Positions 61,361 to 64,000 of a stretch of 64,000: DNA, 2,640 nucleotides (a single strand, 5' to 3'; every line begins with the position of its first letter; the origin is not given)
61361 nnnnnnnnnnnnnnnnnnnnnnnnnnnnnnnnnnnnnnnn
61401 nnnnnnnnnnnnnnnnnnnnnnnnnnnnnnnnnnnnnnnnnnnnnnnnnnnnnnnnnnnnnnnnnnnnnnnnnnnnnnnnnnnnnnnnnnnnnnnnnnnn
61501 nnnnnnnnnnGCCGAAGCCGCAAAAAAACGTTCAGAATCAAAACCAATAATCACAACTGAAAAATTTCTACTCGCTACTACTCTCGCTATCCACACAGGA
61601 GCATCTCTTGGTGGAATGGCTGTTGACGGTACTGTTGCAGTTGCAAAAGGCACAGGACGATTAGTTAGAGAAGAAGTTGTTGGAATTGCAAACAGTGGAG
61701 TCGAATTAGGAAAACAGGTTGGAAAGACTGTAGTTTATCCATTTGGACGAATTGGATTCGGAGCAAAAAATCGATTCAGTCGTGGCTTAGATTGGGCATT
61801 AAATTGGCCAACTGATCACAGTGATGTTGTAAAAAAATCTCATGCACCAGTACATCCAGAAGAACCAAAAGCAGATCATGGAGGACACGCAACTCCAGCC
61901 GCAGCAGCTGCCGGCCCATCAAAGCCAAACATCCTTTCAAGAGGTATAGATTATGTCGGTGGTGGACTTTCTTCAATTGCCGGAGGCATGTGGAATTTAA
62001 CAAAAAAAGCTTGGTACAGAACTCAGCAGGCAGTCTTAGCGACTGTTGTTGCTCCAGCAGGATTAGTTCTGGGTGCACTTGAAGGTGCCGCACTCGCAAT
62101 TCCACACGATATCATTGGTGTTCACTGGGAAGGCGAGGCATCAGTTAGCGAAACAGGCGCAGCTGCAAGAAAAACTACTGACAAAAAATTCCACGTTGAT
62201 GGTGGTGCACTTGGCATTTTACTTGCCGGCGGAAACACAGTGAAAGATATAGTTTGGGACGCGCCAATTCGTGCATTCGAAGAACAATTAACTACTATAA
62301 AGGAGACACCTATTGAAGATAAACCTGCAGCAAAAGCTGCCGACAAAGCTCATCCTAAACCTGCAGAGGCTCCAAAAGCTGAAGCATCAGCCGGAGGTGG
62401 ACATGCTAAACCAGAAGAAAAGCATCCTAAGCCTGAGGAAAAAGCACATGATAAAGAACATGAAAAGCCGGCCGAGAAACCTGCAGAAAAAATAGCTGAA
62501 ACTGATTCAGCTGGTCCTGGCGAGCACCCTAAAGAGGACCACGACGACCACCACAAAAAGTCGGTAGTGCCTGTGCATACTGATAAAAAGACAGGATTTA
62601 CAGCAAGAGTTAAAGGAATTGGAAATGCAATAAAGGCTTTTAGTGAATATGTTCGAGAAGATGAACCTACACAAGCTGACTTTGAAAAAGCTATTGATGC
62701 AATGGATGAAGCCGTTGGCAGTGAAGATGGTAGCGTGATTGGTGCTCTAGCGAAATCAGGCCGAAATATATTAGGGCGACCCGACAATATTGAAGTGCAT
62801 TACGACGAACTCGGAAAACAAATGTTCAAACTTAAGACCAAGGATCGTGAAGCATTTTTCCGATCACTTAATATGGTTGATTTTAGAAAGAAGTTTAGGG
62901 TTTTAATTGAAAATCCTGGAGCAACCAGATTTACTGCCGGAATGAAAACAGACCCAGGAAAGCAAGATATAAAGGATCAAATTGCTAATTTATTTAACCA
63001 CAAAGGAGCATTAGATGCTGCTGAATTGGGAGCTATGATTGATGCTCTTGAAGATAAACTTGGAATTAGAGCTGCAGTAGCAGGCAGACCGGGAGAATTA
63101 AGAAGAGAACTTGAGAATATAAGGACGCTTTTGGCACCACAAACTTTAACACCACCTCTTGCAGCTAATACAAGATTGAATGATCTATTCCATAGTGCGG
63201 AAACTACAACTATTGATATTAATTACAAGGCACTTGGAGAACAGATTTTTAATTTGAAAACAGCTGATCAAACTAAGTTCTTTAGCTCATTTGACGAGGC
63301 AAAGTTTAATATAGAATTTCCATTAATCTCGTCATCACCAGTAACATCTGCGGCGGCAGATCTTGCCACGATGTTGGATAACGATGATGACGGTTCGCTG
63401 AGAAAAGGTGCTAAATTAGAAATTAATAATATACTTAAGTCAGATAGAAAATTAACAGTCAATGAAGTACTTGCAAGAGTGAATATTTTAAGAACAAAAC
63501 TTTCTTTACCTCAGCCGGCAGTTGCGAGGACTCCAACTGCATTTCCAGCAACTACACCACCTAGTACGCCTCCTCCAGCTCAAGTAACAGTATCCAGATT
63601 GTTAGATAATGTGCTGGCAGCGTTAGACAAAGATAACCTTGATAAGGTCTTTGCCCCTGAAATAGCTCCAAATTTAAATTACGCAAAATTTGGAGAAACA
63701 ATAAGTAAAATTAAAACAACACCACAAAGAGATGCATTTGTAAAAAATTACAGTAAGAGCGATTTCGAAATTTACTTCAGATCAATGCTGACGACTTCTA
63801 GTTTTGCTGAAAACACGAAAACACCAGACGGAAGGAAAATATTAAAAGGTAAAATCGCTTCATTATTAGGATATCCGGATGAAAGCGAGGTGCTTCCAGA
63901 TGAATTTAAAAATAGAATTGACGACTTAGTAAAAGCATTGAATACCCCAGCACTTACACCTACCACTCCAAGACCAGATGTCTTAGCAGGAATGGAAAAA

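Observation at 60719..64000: Unlisted ORF of more than 1,094 codons: acidic head, Gly/Ala-rich hydrophobic core, His/Pro/Lys/Glu tract and diverged tandem modules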

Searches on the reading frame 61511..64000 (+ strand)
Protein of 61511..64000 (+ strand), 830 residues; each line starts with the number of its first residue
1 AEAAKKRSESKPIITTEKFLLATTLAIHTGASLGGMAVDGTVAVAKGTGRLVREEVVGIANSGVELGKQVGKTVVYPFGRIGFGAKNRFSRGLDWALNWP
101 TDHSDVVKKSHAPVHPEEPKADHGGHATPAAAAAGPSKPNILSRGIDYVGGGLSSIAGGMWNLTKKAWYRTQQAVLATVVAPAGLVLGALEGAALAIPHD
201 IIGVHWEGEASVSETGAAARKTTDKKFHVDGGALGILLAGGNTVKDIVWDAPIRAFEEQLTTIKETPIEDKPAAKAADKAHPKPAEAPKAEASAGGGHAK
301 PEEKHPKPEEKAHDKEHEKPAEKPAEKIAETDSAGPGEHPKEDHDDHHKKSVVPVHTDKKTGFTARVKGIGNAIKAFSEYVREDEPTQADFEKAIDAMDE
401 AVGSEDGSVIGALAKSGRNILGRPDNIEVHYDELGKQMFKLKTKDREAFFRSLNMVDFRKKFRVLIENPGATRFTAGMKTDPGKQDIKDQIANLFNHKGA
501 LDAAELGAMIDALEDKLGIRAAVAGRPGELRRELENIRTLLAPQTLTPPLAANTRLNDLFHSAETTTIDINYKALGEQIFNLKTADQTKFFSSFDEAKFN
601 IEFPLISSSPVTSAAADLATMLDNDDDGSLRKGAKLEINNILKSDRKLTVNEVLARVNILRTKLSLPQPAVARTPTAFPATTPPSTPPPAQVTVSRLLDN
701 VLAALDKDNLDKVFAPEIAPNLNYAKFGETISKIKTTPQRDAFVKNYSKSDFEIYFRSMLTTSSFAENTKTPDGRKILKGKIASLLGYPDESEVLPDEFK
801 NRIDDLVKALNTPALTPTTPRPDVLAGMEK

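Call 18: find_related_loci(query=A2, collection=genome_contigs, flank=10000)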
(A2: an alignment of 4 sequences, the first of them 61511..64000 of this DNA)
Query A2 (830 aa) in genome_contigs; peptide patterns used: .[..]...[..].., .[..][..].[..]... (x = any residue, [..] = any of these).
397 stretches matched a pattern; 2 encode a relative of the query (tblastn E <= 1e-3); 2 distinct loci.
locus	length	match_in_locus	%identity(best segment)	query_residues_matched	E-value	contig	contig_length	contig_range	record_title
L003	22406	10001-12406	52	2-829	0e+0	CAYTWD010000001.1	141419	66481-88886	MAG TPA_asm: uncultured Candidatus Peribacteria bacterium isolate SRP342105_co2_394 genome assembly, contig: NODE_80_len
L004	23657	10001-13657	50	12-821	0e+0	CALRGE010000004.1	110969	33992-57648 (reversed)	MAG: Candidatus Peribacteria bacterium isolate TH-11nov19-141 genome assembly, contig: TH-11nov19-C213, whole genome sho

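Call 28: search_protein_representatives(alignment_id=A2)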
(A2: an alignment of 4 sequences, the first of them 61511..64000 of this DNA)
Query: 4 sequences, 974 profile positions. Proteins with E-value up to 0.001 (for the whole library): 27; up to 1e-10: 20; up to 1e-30: 7. The best 27 are listed.
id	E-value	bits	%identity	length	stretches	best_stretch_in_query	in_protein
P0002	0.0e+00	1787.6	-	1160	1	1-974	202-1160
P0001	0.0e+00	1766.8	-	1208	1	1-974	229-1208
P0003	0.0e+00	1751.8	-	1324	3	556-974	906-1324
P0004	6.9e-38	146.9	-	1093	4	473-874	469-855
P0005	8.4e-32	126.8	-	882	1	296-880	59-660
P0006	2.2e-31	125.4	-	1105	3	424-936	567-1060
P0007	2.5e-31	125.2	-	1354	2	468-780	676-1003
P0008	4.3e-30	121.1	-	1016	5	422-878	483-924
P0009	1.5e-29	119.3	-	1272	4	301-784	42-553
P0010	3.8e-28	114.7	-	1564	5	393-887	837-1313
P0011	5.1e-28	114.2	-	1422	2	371-825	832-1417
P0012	2.7e-26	108.5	-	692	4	403-692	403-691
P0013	6.0e-22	94.1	-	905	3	698-964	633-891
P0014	1.3e-21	93.0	-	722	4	415-516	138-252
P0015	3.1e-21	91.8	-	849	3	619-880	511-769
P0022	2.4e-09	52.4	-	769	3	563-801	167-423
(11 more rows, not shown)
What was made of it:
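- Tried and rejected: The exhaustive representative search (call 28) is what found the distant members.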

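Call 32: find_encoding_contigs(protein=P0010, flank=8000, max_places=3)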
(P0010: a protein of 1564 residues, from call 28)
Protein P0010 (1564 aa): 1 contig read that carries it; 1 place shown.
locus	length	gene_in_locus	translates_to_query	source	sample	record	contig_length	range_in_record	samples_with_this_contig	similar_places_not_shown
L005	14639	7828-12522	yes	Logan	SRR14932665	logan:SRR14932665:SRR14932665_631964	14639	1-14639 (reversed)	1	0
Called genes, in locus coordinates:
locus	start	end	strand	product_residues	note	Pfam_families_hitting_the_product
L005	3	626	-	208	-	?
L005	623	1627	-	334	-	PF07136:DUF1385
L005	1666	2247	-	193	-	PF02578:Cu-oxidase_4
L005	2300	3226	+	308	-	PF04909:Amidohydro_2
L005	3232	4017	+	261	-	PF01145:Band_7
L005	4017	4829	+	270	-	PF08501:Shikimate_dh_N, PF01488:Shikimate_DH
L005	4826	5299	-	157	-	PF01252:Peptidase_A8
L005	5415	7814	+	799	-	-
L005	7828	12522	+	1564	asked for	-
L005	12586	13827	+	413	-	PF01098:FTSW_RODA_SPOVE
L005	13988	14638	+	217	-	?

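Call 33: find_encoding_contigs(protein=P0013, flank=8000, max_places=3)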
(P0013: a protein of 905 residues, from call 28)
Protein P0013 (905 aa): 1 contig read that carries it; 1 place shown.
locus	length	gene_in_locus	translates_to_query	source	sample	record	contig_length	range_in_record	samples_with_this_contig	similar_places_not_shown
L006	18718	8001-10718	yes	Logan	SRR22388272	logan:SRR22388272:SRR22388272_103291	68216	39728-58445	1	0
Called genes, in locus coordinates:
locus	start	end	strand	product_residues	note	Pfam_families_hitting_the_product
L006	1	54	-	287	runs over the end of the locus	-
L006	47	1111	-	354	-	PF01041:DegT_DnrJ_EryC1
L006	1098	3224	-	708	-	PF13439:Glyco_transf_4, PF13579:Glyco_trans_4_4 (weak), PF20706:GT4-conflict, PF00534:Glycos_transf_1, PF13692:Glyco_trans_1_4, PF13524:Glyco_trans_1_2, PF01522:Polysacc_deac_1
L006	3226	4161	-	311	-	PF07136:DUF1385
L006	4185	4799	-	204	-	PF02578:Cu-oxidase_4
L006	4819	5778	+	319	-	PF04909:Amidohydro_2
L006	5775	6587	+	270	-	PF08501:Shikimate_dh_N, PF01488:Shikimate_DH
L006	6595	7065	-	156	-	PF01252:Peptidase_A8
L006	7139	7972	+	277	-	PF00990:GGDEF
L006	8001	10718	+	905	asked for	-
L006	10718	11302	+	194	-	-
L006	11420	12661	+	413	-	PF01098:FTSW_RODA_SPOVE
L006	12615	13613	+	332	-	PF03033:Glyco_transf_28, PF04101:Glyco_tran_28_C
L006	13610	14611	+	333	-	PF00534:Glycos_transf_1, PF13692:Glyco_trans_1_4, PF13524:Glyco_trans_1_2 (weak)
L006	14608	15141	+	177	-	-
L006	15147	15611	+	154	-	-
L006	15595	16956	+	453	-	PF00919:UPF0004, PF04055:Radical_SAM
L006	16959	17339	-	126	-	-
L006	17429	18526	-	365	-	-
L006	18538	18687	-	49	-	-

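Call 59: find_encoding_contigs(protein=P0011, flank=6000, max_places=2)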
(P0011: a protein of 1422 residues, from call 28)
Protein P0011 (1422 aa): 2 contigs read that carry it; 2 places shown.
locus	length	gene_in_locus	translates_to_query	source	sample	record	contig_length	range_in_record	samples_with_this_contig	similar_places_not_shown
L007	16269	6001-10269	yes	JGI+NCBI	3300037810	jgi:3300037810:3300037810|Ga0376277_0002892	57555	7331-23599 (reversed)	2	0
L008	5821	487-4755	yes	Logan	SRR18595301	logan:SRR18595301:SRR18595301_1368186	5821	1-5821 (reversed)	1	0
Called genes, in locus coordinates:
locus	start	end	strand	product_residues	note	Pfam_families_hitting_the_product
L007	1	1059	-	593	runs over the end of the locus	PF13439:Glyco_transf_4, PF13579:Glyco_trans_4_4, PF20706:GT4-conflict, PF00534:Glycos_transf_1, PF13692:Glyco_trans_1_4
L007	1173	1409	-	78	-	-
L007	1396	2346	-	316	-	PF07136:DUF1385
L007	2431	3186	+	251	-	PF01145:Band_7, PF13421:Band_7_1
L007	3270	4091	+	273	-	PF08501:Shikimate_dh_N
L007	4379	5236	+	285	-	-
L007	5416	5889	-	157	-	PF01252:Peptidase_A8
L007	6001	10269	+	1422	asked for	-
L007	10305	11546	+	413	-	PF01098:FTSW_RODA_SPOVE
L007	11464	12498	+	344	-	PF03033:Glyco_transf_28, PF04101:Glyco_tran_28_C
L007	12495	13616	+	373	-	PF13439:Glyco_transf_4 (weak), PF00534:Glycos_transf_1, PF13692:Glyco_trans_1_4, PF13524:Glyco_trans_1_2 (weak)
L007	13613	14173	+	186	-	-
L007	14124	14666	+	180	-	-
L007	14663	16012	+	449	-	PF00919:UPF0004, PF04055:Radical_SAM, PF01938:TRAM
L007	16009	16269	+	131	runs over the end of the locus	-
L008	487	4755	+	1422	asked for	-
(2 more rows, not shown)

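Call 60: find_encoding_contigs(protein=P0007, flank=6000, max_places=2)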
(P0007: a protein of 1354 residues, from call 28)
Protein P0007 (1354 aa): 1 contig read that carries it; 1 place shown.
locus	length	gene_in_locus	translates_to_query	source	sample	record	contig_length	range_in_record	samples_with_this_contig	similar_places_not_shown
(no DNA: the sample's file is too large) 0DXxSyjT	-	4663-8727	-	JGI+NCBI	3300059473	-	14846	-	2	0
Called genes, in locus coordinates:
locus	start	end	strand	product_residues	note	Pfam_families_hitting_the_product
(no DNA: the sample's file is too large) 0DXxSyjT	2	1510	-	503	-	?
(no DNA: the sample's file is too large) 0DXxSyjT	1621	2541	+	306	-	PF04909:Amidohydro_2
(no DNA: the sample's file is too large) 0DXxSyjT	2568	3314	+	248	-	PF01145:Band_7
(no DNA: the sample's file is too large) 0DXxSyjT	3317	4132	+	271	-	PF08501:Shikimate_dh_N, PF02826:2-Hacid_dh_C (weak), PF01488:Shikimate_DH (weak)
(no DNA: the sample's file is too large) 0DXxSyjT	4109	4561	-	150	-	PF01252:Peptidase_A8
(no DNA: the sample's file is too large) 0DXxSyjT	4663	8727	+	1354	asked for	-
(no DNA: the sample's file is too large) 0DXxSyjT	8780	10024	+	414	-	PF01098:FTSW_RODA_SPOVE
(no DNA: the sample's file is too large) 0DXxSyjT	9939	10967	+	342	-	PF03033:Glyco_transf_28, PF04101:Glyco_tran_28_C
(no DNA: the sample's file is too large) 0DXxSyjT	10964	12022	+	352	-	PF13439:Glyco_transf_4 (weak), PF00534:Glycos_transf_1, PF13692:Glyco_trans_1_4, PF13524:Glyco_trans_1_2 (weak)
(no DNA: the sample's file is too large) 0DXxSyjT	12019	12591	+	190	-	-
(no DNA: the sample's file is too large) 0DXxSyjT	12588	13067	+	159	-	-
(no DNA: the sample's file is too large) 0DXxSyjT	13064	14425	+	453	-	PF00919:UPF0004, PF04055:Radical_SAM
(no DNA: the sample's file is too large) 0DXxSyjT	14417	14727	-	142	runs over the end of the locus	?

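Call 61: find_encoding_contigs(protein=P0006, flank=6000, max_places=2)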
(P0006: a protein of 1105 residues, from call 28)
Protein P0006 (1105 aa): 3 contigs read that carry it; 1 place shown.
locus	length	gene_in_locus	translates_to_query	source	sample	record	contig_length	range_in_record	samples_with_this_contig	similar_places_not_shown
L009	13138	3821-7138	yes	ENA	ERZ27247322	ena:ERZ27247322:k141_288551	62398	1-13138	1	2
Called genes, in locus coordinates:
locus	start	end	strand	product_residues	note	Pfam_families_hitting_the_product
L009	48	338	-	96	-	-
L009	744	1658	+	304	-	PF04909:Amidohydro_2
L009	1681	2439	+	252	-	PF01145:Band_7, PF13421:Band_7_1 (weak)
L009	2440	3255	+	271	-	PF08501:Shikimate_dh_N, PF01488:Shikimate_DH, PF03807:F420_oxidored (weak)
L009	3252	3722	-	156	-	PF01252:Peptidase_A8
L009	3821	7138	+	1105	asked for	-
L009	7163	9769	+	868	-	PF13432:TPR_16 (faint), PF13428:TPR_14 (faint), PF13431:TPR_17 (faint), PF14561:TPR_20 (faint), PF14559:TPR_19 (weak)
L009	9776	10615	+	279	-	-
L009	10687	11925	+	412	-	PF01098:FTSW_RODA_SPOVE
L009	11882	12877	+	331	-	PF03033:Glyco_transf_28, PF04101:Glyco_tran_28_C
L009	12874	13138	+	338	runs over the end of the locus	PF00534:Glycos_transf_1, PF13692:Glyco_trans_1_4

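Call 67: list_cluster_members(proteins=[L004:9176-13972:+, L003:9560-12895:+, P0011, P0007, P0006])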
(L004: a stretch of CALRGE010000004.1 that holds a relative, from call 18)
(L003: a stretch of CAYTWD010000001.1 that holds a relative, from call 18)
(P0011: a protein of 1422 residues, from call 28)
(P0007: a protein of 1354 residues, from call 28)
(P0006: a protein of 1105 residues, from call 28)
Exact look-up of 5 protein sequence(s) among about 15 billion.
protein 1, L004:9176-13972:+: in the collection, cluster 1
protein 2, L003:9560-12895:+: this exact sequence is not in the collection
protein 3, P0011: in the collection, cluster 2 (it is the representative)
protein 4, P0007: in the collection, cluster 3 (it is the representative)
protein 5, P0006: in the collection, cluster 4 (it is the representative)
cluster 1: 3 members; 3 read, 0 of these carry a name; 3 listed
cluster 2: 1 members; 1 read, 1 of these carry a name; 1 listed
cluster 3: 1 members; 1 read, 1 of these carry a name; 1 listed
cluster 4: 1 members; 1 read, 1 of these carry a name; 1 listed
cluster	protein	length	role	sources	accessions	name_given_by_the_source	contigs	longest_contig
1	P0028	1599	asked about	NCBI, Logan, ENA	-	-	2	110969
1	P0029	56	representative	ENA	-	-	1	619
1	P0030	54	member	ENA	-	-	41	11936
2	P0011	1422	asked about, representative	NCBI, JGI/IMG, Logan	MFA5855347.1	MAG: hypothetical protein WC846_03655 [Candidatus Gracilibacteria bacterium] | hypothetical protein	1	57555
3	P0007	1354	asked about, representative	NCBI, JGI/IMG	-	hypothetical protein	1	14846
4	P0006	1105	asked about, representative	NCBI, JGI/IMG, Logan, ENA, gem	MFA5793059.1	MAG: hypothetical protein WC897_04305 [Candidatus Gracilibacteria bacterium]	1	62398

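Call 73: search_protein_families(library=pfam, proteins=[L004:17189-17716:+, L004:17716-18180:+, L003:12974-16186:+, L006:10718-11299:+], max_evalue=0.01)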
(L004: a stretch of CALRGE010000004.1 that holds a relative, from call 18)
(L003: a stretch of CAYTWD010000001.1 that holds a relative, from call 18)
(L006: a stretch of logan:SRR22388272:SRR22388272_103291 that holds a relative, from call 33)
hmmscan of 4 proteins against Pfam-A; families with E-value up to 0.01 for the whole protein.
L004:17189-17716:+ (176 aa): 0 families

L004:17716-18180:+ (155 aa): 0 families

L003:12974-16186:+ (1071 aa): 8 families
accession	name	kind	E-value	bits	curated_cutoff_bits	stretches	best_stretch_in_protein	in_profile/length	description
PF14559.12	TPR_19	-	5.5e-09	36.7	25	1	840-894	2-56/68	Tetratricopeptide repeat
PF13428.12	TPR_14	-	4.1e-08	33.6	23.5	0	831-871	3-43/44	Tetratricopeptide repeat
PF07719.23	TPR_2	-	2e-07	31.1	27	0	831-861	3-33/34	Tetratricopeptide repeat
PF13181.12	TPR_8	-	9.4e-06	25.8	25.7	0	830-861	2-33/34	Tetratricopeptide repeat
PF13424.12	TPR_12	-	0.00026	21.6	30.1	0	765-821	19-76/77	Tetratricopeptide repeat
PF00515.34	TPR_1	-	0.00035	20.7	27.8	1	830-861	2-33/34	Tetratricopeptide repeat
PF13432.12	TPR_16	-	0.0005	20.9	32.7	0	802-862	9-64/65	Tetratricopeptide repeat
PF23914.1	TPR_CcmH_CycH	-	0.0015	18.8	42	0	829-894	50-118/158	Cytochrome c-type biogenesis protein H TPR domain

L006:10718-11299:+ (194 aa): 0 families

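Call 79: find_related_loci(query=A2, collection=viral_contigs, flank=5000)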
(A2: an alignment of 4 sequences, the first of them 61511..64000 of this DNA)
Query A2 (830 aa) in viral_contigs; peptide patterns used: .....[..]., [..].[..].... (x = any residue, [..] = any of these).
157 stretches matched a pattern, but none encodes a relative of the query by tblastn (E <= 1e-3).
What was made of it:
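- On Phage tape-measure protein: No viral contig (call 79).
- No relative on 2.9 million viral contigs (call 79).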
